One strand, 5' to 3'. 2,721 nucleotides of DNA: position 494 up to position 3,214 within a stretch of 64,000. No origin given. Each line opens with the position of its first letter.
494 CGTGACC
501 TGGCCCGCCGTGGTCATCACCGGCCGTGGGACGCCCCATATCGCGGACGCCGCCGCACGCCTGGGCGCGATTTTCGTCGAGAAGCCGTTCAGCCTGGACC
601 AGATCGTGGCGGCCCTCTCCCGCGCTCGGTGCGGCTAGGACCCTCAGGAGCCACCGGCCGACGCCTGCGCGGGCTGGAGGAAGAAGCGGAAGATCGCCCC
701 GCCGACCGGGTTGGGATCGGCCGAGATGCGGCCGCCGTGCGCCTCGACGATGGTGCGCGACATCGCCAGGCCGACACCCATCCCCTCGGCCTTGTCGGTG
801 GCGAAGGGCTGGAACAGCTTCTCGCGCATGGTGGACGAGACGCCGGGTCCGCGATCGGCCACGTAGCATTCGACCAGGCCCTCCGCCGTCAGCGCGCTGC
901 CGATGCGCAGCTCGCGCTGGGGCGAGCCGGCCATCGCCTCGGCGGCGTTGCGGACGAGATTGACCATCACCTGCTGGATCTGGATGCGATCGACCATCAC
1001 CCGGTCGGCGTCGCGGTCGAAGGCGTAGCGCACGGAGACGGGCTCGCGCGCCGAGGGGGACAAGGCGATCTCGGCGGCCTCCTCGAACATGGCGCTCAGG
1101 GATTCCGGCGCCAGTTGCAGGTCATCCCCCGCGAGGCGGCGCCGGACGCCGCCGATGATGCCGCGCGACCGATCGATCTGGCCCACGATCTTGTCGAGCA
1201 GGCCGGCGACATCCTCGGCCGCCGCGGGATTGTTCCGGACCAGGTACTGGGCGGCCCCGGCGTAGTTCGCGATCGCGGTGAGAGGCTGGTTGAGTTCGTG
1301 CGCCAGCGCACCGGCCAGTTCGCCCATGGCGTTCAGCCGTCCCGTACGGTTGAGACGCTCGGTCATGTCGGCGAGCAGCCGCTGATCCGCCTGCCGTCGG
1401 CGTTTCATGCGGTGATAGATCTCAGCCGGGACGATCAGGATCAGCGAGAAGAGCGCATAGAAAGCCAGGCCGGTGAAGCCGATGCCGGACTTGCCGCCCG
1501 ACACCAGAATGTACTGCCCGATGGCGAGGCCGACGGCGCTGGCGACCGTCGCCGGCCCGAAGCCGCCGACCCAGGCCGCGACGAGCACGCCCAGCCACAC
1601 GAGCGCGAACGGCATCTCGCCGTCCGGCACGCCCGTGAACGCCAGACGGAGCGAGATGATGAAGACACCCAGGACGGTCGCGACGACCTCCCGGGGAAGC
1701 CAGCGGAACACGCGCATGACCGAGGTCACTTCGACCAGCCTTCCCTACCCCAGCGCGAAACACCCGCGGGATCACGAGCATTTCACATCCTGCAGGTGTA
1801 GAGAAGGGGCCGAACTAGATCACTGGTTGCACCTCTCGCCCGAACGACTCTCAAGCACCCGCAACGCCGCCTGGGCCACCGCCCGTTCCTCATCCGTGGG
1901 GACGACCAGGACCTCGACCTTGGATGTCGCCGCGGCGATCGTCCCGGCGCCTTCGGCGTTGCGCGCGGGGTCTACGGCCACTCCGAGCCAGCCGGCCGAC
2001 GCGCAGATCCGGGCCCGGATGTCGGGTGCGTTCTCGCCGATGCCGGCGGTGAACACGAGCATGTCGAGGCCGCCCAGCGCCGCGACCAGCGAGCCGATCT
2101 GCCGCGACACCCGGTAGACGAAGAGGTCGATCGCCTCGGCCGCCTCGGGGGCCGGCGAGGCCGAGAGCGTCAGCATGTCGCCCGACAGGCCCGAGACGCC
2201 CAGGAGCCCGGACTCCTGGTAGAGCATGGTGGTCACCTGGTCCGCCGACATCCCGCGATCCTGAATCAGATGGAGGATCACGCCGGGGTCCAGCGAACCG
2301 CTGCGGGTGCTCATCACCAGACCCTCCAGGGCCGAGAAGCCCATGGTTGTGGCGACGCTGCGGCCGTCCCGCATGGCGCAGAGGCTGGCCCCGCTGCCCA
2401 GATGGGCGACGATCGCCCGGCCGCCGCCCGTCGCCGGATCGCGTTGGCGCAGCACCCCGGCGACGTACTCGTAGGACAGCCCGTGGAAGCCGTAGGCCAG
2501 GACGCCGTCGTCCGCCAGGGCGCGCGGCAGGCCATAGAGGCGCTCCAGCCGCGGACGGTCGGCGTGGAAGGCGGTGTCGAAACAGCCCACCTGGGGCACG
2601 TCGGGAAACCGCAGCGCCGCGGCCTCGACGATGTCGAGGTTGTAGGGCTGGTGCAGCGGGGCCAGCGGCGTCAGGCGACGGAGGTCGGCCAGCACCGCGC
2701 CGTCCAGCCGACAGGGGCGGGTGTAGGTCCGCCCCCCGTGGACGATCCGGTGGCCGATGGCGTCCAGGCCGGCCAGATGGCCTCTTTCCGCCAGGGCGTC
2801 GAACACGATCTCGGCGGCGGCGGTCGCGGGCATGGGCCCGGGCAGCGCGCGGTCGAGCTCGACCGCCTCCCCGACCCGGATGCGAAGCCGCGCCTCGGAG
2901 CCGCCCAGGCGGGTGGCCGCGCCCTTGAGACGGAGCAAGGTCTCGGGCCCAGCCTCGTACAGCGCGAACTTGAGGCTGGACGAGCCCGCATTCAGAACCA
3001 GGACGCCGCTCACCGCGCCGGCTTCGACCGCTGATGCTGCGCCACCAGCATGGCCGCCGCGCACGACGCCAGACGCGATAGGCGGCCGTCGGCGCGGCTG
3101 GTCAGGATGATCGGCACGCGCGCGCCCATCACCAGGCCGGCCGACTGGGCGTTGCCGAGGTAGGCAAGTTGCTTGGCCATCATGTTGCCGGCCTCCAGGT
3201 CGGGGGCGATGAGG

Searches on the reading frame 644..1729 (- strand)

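Call 94: search_protein_families(library=pfam, proteins=[window:644-1729:-], max_evalue=0.00001)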
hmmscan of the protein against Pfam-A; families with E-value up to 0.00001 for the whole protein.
window:644-1729:- (361 aa): 2 families
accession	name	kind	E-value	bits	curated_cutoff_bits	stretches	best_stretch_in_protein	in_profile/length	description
PF02518.31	HATPase_c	-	7.8e-20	71.8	26.4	1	247-353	2-109/111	Histidine kinase-, DNA gyrase B-, and HSP90-like ATPase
PF00512.31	HisKA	-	1.5e-06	28.6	26.9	1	135-193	2-55/66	His Kinase A (phospho-acceptor) domain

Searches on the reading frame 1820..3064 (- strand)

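Call 94: search_protein_families(library=pfam, proteins=[window:1820-3064:-], max_evalue=0.00001)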
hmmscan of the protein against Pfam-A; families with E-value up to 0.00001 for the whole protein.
window:1820-3064:- (414 aa): 1 family
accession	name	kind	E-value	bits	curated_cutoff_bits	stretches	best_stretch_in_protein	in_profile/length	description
PF00871.23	Acetate_kinase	-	3e-102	342.6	22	1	21-398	2-392/392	Acetokinase family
